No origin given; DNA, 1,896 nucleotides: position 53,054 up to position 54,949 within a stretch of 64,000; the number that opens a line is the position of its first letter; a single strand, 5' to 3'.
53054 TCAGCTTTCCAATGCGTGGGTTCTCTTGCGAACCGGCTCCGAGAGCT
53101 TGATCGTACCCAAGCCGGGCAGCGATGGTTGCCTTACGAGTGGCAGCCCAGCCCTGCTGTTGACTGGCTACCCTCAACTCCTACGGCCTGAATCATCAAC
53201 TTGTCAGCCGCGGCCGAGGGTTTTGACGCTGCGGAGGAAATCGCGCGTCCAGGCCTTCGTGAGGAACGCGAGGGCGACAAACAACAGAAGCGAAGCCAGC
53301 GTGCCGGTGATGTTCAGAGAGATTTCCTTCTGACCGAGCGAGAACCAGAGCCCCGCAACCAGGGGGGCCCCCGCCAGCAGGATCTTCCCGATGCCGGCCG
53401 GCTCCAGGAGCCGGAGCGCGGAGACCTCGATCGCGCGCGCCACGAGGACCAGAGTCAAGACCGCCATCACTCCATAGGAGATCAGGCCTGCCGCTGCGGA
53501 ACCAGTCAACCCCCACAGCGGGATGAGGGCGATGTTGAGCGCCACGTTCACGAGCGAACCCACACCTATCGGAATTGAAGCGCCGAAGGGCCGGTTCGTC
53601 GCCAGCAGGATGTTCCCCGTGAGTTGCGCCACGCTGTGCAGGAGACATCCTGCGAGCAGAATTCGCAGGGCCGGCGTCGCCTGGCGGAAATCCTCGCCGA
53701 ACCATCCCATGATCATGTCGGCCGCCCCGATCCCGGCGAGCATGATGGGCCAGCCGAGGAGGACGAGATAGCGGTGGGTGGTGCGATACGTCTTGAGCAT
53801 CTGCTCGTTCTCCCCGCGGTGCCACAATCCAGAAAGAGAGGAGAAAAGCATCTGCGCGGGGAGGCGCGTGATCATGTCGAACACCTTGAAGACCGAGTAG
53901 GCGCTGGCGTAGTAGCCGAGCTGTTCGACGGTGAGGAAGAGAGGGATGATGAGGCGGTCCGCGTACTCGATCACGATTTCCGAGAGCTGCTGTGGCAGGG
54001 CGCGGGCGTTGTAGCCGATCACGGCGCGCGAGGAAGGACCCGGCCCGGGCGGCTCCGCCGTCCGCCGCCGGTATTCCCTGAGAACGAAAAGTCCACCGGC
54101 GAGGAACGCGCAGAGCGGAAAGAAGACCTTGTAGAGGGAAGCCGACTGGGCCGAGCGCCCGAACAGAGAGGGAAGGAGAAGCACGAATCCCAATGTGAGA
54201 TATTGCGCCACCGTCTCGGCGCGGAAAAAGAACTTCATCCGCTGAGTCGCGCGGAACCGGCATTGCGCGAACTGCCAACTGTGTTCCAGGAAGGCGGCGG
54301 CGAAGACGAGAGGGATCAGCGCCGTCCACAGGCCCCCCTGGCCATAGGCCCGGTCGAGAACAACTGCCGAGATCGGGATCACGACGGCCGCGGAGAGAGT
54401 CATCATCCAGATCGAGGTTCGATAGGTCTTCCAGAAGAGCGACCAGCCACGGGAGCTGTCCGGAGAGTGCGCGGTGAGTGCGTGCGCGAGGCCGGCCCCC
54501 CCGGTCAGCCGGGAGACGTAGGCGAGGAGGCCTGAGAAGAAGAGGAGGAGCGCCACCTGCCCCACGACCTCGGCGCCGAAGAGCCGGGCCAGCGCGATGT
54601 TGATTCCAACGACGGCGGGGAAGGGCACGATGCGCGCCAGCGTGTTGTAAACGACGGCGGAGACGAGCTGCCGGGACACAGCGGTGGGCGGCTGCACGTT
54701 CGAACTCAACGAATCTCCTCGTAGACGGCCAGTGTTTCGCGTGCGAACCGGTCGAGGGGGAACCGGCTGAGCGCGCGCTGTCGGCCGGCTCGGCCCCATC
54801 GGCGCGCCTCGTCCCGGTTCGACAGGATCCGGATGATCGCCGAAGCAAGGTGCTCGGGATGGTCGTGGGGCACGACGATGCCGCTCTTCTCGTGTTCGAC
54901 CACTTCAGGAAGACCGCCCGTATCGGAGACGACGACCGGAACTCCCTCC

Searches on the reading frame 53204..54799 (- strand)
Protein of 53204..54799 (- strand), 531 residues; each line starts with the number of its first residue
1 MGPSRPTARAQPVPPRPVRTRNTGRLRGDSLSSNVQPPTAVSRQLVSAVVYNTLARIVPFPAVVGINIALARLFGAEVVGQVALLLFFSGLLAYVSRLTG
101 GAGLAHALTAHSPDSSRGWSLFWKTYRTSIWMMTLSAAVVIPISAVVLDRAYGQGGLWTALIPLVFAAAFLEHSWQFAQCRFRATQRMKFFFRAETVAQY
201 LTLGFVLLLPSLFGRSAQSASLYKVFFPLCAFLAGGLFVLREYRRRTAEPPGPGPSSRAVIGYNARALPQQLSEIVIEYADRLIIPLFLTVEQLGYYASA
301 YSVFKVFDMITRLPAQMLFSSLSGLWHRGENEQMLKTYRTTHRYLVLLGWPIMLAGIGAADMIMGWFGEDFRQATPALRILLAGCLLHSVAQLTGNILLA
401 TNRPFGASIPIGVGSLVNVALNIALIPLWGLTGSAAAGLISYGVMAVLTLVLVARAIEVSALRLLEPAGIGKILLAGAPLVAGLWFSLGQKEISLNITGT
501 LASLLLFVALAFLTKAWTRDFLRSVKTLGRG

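Call 5: search_protein_families(library=pfam, proteins=[window:53204-54799:-], max_evalue=0.1)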
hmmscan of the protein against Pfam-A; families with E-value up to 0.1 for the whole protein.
window:53204-54799:- (531 aa): 1 family
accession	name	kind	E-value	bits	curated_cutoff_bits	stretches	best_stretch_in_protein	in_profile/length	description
PF13440.11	Polysacc_synt_3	-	5.3e-15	55.9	23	1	70-369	2-286/293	Polysaccharide biosynthesis protein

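Call 12: find_encoding_contigs(protein=window:53204-54799:-, flank=10000, max_places=10)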
Protein window:53204-54799:- (531 aa): no gene with exactly this product is on record in the collection.
